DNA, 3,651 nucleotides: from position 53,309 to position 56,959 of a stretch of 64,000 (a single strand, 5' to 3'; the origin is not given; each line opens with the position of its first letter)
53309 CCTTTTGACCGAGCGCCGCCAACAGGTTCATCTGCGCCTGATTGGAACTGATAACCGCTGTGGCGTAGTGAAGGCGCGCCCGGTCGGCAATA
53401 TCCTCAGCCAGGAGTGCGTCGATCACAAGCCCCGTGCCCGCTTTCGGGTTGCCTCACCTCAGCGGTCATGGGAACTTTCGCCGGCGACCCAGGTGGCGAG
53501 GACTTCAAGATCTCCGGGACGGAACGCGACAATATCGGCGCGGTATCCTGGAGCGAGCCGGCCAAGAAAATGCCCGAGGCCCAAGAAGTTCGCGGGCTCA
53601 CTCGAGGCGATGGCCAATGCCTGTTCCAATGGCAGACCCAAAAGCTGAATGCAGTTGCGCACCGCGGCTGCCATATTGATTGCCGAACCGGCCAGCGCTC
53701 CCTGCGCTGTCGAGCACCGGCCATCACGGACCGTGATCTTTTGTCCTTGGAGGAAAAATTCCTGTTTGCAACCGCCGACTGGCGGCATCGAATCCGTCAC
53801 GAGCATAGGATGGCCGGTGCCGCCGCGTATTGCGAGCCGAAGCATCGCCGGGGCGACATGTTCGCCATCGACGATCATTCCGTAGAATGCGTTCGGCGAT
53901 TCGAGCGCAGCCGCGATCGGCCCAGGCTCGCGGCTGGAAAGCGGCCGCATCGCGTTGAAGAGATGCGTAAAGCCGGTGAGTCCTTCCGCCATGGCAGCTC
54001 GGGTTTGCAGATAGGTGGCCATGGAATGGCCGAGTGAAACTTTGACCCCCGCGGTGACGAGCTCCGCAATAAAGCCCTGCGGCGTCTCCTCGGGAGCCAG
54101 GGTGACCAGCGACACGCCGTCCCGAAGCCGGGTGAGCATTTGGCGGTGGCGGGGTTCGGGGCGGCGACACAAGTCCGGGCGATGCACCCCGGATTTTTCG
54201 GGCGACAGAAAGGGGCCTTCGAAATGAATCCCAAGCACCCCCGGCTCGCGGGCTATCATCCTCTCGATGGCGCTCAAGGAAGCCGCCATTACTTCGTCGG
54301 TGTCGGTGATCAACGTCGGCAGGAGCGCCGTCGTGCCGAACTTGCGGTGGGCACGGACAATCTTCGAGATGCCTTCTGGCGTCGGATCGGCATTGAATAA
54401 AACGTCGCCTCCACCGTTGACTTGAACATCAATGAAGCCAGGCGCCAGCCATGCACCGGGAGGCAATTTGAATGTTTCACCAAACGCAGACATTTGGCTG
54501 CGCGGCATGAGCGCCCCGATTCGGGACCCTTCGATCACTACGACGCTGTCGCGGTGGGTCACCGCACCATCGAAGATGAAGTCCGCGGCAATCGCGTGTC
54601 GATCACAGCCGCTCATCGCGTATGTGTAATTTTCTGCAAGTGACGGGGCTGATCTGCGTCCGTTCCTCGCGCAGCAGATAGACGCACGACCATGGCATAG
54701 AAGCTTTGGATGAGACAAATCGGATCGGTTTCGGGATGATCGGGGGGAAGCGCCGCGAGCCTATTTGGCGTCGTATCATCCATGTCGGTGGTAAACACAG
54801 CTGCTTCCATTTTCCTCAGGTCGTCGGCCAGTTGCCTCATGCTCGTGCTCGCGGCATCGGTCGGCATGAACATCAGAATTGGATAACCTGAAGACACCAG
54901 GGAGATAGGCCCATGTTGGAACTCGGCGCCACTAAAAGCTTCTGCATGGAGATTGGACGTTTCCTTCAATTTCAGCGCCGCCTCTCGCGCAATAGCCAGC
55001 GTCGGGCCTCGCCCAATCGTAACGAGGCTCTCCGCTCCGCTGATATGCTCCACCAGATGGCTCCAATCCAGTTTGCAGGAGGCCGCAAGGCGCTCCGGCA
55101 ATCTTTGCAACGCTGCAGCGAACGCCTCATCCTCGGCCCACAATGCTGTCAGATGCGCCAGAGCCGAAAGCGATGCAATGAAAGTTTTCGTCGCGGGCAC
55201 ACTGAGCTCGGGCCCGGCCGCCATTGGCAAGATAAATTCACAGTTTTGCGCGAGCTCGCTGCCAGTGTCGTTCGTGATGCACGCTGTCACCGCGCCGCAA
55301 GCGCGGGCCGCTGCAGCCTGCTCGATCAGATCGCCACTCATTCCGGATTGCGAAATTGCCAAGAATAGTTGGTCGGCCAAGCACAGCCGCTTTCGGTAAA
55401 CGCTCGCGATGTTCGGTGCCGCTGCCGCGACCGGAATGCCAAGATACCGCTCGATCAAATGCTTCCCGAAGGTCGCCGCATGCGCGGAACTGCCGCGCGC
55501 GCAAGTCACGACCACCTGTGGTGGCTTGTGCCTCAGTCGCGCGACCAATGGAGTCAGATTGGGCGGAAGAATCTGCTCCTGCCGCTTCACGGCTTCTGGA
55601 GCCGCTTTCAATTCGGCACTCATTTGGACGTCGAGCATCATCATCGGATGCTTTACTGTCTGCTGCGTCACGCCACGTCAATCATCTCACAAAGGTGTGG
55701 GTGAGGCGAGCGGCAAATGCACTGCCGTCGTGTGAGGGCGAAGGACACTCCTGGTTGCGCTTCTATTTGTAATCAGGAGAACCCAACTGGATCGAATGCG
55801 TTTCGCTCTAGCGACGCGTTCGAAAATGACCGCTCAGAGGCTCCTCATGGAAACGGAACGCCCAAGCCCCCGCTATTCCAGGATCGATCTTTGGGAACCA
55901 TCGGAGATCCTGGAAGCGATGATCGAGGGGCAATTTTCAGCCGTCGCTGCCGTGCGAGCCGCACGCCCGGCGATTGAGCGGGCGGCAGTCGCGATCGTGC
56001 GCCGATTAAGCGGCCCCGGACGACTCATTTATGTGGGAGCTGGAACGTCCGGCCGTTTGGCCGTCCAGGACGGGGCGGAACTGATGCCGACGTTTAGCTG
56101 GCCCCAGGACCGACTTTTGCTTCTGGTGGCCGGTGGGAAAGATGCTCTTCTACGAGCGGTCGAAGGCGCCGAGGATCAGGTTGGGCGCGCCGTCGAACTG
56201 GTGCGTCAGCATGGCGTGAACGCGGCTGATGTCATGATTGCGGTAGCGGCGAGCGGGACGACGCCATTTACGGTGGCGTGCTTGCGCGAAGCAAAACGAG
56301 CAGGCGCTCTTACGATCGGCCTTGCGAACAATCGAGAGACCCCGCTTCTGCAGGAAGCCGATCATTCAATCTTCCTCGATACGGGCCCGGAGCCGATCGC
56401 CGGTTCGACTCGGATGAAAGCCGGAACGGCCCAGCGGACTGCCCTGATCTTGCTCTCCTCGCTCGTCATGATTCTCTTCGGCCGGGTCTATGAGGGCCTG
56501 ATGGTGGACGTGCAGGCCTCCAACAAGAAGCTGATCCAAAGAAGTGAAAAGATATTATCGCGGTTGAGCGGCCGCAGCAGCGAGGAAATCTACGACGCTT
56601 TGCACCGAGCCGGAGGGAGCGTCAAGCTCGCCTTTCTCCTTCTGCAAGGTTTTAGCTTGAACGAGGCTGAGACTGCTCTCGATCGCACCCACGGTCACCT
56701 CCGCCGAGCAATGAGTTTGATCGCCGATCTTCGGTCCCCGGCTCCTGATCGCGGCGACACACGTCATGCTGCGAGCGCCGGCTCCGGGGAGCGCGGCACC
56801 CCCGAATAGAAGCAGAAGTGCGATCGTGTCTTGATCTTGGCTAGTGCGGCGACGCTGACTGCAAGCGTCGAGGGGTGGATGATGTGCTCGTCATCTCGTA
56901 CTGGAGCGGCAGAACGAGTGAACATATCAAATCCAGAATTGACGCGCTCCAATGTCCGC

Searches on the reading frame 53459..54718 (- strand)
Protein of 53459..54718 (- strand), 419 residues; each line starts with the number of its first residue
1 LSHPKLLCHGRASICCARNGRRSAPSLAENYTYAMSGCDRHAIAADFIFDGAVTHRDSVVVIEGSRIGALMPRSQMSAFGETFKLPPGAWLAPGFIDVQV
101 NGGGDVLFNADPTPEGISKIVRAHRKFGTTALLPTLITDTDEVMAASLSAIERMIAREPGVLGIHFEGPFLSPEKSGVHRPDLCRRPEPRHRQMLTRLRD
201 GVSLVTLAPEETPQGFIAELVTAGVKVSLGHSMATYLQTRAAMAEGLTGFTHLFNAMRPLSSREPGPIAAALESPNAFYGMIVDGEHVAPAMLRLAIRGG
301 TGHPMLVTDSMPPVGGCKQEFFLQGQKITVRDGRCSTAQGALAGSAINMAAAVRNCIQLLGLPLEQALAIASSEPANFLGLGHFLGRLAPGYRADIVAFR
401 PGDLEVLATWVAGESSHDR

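Call 5: search_protein_families(library=pfam, proteins=[window:53459-54718:-], max_evalue=0.01)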
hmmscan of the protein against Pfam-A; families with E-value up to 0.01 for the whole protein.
window:53459-54718:- (419 aa): 2 families
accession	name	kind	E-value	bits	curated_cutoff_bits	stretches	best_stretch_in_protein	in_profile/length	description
PF01979.26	Amidohydro_1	-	7.1e-23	81.8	25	1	91-413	2-342/345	Amidohydrolase family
PF07969.17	Amidohydro_3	-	1.1e-06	28.8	29.7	1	361-413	406-468/472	Amidohydrolase family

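Call 6: search_protein_families(library=ncbifam, proteins=[window:53459-54718:-], max_evalue=0.01)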
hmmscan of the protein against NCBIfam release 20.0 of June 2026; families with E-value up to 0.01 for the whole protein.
window:53459-54718:- (419 aa): 13 families
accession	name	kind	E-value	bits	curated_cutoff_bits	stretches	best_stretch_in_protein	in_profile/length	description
NF008371.0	PRK11170.1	equivalog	6.3e-88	295.2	483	1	42-416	3-379/382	N-acetylglucosamine-6-phosphate deacetylase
TIGR00221.1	nagA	equivalog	2.8e-80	270.1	225.65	1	46-413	10-379/380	N-acetylglucosamine-6-phosphate deacetylase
NF011989.0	PRK15446.2-5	equivalog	2.2e-08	33.3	565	1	349-415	309-376/385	alpha-D-ribose 1-methylphosphonate 5-triphosphate diphosphatase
NF006689.0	PRK09237.1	equivalog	1.8e-07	30.1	371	1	345-403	283-339/383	amidohydrolase/deacetylase family metallohydrolase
NF011987.0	PRK15446.2-3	subfamily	5.2e-07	28.8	253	1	361-417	326-384/395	alpha-D-ribose 1-methylphosphonate 5-triphosphate diphosphatase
TIGR02318.1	phosphono_phnM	equivalog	1.2e-06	27.7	390.55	1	360-414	318-373/376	phosphonate metabolism protein PhnM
NF011990.0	PRK15446.2-6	subfamily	1.3e-06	27.4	233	1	360-415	324-381/390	alpha-D-ribose 1-methylphosphonate 5-triphosphate diphosphatase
NF006056.0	PRK08204.1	subfamily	5.5e-05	22.1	391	1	360-406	340-386/449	hypothetical protein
TIGR03178.1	allantoinase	equivalog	0.00013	20.9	357.85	1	333-401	319-385/441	allantoinase AllB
NF011984.0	PRK15446.1-5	equivalog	0.00013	20.9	260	1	357-403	318-363/379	alpha-D-ribose 1-methylphosphonate 5-triphosphate diphosphatase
NF011986.0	PRK15446.2-2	equivalog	0.00032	19.6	465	1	362-413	322-374/406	alpha-D-ribose 1-methylphosphonate 5-triphosphate diphosphatase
NF007457.0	PRK10027.1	equivalog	0.002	16.3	768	1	350-399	298-346/588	adenine deaminase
TIGR01975.1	isoAsp_dipep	equivalog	0.0034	16.6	331.25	0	348-406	310-366/389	beta-aspartyl-peptidase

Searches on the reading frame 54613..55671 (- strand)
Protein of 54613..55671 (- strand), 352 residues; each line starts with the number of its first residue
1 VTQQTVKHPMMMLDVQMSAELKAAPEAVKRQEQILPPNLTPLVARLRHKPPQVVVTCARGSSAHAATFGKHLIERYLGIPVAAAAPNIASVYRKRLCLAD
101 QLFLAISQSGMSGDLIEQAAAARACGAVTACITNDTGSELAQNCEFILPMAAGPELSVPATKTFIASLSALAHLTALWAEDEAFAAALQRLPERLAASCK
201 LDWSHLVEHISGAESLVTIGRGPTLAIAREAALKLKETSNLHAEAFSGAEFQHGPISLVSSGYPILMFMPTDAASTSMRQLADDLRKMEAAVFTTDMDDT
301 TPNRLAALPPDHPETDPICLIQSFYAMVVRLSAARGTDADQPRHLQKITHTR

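Call 5: search_protein_families(library=pfam, proteins=[window:54613-55671:-], max_evalue=0.01)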
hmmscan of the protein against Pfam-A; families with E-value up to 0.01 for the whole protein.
window:54613-55671:- (352 aa): 2 families
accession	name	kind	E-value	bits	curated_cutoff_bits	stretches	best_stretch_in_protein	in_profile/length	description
PF01380.27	SIS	-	3.8e-28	98.3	25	2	55-174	9-128/131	SIS domain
PF13580.11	SIS_2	-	0.0065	16.9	27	0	100-133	104-137/138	SIS domain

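Call 6: search_protein_families(library=ncbifam, proteins=[window:54613-55671:-], max_evalue=0.01)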
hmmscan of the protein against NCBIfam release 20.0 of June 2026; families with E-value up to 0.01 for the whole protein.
window:54613-55671:- (352 aa): 11 families
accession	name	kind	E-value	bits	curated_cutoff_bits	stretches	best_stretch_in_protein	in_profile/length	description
NF046059.1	NagB_SO3506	equivalog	4.9e-87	292.3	430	1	17-351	4-329/330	glucosamine-6-phosphate deaminase NagB-II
NF001484.0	PRK00331.1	subfamily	1.6e-51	175.5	381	1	49-347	284-596/601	isomerizing glutamine--fructose-6-phosphate transaminase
TIGR01135.1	glmS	equivalog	2.1e-50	171.8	418.05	1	52-347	292-602/607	glutamine--fructose-6-phosphate transaminase (isomerizing)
NF008481.0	PRK11382.1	equivalog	2.2e-12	46.8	430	1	53-280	46-276/340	fructoselysine 6-phosphate deglycase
NF041128.1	glucosaP_deam_GlmD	equivalog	2.3e-10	40.2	580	1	52-349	32-321/323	glucosamine-6-phosphate deaminase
TIGR02815.1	agaS_fam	subfamily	3.4e-08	32.8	529.2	1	25-274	20-277/372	putative sugar isomerase, AgaS family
NF040776.2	AlsR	equivalog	2e-06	27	400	1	100-150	177-227/279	transcriptional repressor AlsR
TIGR03127.2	RuMP_HxlB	equivalog_domain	9.5e-06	25.6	160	1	100-161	73-134/178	6-phospho-3-hexuloisomerase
NF008458.0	PRK11337.1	equivalog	1.2e-05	24.5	378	1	99-152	188-241/293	MurR/RpiR family transcriptional regulator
NF003915.0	PRK05441.1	subfamily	8.7e-05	21.7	168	1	99-156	131-188/300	N-acetylmuramic acid 6-phosphate etherase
NF008451.0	PRK11302.1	subfamily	0.0038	16.7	296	1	60-175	137-245/286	transcriptional regulator HexR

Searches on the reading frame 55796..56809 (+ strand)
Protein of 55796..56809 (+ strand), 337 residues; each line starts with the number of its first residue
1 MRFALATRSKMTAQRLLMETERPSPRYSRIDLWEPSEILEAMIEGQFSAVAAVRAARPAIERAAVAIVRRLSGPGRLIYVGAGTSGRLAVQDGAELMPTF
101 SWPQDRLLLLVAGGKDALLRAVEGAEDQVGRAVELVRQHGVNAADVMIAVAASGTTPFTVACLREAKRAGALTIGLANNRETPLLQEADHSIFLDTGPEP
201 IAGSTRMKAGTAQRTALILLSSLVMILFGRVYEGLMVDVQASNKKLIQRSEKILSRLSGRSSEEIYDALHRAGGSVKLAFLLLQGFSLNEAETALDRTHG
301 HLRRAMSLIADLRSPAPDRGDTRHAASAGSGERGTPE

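Call 5: search_protein_families(library=pfam, proteins=[window:55796-56809:+], max_evalue=0.01)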
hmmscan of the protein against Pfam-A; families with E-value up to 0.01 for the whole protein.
window:55796-56809:+ (337 aa): 4 families
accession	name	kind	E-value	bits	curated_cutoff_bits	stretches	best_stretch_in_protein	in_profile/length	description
PF22645.1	GKRP_SIS_N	-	3.7e-14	52.9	27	1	64-164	6-110/113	Glucokinase regulatory protein N-terminal SIS domain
PF13580.11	SIS_2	-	8.7e-10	39.2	27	1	54-177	15-137/138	SIS domain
PF01380.27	SIS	-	3e-09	37.2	25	1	141-217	51-125/131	SIS domain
PF20741.3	GKRP-like_C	-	1e-05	26.4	27.7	1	235-272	3-40/100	C-terminal lid domain of glucokinase regulatory protein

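Call 6: search_protein_families(library=ncbifam, proteins=[window:55796-56809:+], max_evalue=0.01)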
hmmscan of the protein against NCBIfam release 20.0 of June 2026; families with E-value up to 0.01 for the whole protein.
window:55796-56809:+ (337 aa): 12 families
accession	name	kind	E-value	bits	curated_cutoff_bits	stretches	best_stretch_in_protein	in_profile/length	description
NF003915.0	PRK05441.1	subfamily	3.8e-100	334.8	168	1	17-307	5-296/300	N-acetylmuramic acid 6-phosphate etherase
NF009222.0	PRK12570.1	subfamily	2.4e-79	266.4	255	1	18-307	13-303/307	N-acetylmuramic acid 6-phosphate etherase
TIGR00274.1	TIGR00274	equivalog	2.8e-76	256.4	302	1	20-307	3-291/291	N-acetylmuramic acid 6-phosphate etherase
TIGR01135.1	glmS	equivalog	1.4e-10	40.3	418.05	1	136-244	331-437/607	glutamine--fructose-6-phosphate transaminase (isomerizing)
NF001484.0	PRK00331.1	subfamily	2.4e-09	36.2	381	1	137-256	327-444/601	isomerizing glutamine--fructose-6-phosphate transaminase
NF046059.1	NagB_SO3506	equivalog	3.3e-06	26.6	430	1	146-206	89-149/330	glucosamine-6-phosphate deaminase NagB-II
NF002805.0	PRK02947.1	subfamily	7.6e-06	25.3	135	1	56-179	22-143/247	sugar isomerase domain-containing protein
TIGR03127.2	RuMP_HxlB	equivalog_domain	2.4e-05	24.3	160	1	141-248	70-172/178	6-phospho-3-hexuloisomerase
NF008458.0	PRK11337.1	equivalog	9.8e-05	21.4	378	1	142-194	187-239/293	MurR/RpiR family transcriptional regulator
NF012026.0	PRK15482.1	equivalog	0.0011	18.5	408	1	140-257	179-284/285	HTH-type transcriptional regulator MurR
NF040776.2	AlsR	equivalog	0.0013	17.7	400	1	142-204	175-237/279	transcriptional repressor AlsR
NF008138.0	PRK10886.1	equivalog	0.0014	18.4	352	1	45-160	12-126/196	DnaA initiator-associating protein DiaA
